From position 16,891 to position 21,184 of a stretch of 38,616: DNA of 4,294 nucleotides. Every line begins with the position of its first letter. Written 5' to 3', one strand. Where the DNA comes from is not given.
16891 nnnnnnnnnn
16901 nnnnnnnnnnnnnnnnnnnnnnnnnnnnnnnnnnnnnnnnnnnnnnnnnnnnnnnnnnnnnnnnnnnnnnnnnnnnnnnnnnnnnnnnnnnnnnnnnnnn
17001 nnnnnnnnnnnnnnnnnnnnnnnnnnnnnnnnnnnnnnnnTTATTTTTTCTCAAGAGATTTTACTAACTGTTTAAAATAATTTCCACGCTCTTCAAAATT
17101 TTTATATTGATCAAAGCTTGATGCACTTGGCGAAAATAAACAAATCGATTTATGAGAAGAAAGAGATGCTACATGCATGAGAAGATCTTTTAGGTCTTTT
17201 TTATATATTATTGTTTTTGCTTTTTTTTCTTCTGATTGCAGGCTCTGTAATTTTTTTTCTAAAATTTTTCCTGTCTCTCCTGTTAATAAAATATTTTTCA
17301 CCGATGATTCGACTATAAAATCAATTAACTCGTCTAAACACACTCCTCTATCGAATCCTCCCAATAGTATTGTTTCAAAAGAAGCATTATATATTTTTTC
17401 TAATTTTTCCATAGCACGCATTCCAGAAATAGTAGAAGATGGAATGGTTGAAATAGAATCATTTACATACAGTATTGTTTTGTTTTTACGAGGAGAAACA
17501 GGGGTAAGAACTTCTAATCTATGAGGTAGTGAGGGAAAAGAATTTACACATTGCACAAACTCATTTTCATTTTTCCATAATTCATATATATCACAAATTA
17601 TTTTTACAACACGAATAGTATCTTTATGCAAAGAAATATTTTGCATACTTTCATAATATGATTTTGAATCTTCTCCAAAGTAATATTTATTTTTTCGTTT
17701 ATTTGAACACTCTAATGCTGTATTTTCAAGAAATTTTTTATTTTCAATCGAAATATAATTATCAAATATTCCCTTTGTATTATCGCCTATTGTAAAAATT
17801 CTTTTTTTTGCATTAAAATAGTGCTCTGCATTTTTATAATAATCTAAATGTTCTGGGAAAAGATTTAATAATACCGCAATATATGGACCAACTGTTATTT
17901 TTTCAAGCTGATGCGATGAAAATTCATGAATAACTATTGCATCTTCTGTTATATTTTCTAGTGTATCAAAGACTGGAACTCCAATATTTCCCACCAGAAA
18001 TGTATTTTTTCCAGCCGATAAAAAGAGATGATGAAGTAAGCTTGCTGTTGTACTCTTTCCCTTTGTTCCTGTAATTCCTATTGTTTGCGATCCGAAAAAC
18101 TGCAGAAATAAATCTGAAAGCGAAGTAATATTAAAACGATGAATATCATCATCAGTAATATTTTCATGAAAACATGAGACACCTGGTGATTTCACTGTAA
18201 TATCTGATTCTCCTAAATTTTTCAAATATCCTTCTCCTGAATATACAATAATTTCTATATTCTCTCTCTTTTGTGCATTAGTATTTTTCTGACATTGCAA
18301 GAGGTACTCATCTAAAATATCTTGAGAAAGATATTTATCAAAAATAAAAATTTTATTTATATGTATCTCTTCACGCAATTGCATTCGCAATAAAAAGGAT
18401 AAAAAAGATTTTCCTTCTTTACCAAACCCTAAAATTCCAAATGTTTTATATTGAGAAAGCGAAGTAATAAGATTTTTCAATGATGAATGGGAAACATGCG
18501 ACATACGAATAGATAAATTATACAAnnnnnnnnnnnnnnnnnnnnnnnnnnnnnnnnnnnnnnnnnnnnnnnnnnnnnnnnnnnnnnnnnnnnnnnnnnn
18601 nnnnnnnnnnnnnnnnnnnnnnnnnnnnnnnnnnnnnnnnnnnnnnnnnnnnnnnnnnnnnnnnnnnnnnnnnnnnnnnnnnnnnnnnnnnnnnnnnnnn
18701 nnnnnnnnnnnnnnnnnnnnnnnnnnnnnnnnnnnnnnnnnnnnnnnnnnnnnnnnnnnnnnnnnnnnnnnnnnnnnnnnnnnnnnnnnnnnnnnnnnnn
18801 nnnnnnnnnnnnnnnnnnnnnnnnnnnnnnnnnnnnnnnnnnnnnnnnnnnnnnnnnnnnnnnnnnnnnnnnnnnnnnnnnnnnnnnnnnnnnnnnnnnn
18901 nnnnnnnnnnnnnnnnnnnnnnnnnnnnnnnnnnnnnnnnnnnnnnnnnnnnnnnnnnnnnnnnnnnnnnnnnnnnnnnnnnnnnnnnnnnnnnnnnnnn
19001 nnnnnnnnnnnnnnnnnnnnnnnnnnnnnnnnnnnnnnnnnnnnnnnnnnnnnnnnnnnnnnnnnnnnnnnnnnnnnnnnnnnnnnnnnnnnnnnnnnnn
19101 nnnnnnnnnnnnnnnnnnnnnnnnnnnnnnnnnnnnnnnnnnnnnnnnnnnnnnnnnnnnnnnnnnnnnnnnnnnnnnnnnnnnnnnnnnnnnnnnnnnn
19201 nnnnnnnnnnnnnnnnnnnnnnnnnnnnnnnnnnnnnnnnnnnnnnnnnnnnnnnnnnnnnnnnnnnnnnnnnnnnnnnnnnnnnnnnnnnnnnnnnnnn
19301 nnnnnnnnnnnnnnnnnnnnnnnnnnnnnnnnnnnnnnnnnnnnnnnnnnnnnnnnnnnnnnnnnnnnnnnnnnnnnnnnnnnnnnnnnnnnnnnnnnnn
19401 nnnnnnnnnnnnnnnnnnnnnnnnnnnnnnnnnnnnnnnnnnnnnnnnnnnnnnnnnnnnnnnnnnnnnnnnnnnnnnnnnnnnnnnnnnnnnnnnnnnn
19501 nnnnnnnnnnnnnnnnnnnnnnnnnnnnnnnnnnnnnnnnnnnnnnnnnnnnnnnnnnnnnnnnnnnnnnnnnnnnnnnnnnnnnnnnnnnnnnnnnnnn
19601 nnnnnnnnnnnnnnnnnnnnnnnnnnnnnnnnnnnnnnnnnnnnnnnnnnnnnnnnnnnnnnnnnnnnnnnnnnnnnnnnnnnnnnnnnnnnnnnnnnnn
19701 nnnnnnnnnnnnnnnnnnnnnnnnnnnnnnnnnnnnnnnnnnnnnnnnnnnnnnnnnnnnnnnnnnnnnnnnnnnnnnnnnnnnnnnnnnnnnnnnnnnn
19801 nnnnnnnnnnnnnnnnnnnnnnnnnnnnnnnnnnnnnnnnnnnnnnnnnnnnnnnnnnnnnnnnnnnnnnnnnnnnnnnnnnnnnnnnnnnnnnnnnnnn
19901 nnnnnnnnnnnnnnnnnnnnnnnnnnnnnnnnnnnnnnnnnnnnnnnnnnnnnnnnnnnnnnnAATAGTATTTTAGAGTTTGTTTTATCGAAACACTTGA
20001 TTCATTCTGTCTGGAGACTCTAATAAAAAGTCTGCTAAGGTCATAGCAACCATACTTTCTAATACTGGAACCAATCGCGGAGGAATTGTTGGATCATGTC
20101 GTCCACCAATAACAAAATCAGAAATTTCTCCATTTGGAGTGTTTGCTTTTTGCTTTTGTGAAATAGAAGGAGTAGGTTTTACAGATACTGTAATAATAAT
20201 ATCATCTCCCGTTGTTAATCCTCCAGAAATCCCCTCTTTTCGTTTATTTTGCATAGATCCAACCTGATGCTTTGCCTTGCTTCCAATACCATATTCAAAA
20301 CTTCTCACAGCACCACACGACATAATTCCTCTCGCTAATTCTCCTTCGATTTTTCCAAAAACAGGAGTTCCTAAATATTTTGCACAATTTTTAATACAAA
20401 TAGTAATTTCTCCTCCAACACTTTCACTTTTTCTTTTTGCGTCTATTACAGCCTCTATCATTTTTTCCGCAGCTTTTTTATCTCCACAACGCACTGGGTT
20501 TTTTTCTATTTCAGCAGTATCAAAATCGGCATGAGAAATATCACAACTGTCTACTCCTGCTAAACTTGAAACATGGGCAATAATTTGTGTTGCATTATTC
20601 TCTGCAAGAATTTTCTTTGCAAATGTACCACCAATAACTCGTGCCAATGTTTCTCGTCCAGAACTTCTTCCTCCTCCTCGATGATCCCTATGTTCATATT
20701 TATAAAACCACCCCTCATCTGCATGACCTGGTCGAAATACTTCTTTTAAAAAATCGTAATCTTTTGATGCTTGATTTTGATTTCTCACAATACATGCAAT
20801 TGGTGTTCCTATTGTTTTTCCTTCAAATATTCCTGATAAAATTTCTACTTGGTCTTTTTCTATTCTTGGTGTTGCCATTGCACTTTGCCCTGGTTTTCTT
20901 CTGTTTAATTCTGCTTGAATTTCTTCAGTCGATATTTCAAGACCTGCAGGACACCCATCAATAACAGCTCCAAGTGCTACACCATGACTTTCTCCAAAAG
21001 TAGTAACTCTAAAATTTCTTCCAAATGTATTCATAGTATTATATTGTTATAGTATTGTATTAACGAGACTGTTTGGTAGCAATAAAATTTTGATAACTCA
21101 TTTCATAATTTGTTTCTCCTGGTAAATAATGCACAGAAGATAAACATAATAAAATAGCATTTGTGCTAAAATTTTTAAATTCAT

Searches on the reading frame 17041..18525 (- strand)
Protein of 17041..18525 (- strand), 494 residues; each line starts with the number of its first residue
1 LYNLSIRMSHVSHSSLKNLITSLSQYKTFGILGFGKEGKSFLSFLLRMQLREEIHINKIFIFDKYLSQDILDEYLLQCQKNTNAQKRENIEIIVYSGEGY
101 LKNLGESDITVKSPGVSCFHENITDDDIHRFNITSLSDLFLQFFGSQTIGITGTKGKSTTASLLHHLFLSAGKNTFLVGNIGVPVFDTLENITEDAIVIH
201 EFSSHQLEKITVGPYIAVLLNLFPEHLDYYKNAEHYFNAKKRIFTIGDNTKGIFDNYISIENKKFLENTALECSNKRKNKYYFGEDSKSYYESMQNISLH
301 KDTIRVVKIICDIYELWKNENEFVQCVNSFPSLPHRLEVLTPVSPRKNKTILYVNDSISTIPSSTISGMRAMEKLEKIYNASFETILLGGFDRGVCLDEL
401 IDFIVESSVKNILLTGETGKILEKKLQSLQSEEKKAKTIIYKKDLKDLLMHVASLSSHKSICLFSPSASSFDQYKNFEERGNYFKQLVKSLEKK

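Call 24: search_protein_families(library=pfam, proteins=[window:17041-18525:-], max_evalue=0.001)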
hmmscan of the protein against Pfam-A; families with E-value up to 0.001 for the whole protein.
window:17041-18525:- (494 aa): 1 family
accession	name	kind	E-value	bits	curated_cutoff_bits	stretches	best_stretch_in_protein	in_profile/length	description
PF08245.18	Mur_ligase_M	-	6.6e-21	75.6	24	1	151-306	1-168/200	Mur ligase middle domain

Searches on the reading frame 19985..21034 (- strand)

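Call 24: search_protein_families(library=pfam, proteins=[window:19985-21034:-], max_evalue=0.001)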
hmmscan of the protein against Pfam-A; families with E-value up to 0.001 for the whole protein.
window:19985-21034:- (349 aa): 1 family
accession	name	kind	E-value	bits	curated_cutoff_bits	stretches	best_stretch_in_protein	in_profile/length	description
PF01264.26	Chorismate_synt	-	9.9e-111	370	27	1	8-338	1-327/327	Chorismate synthase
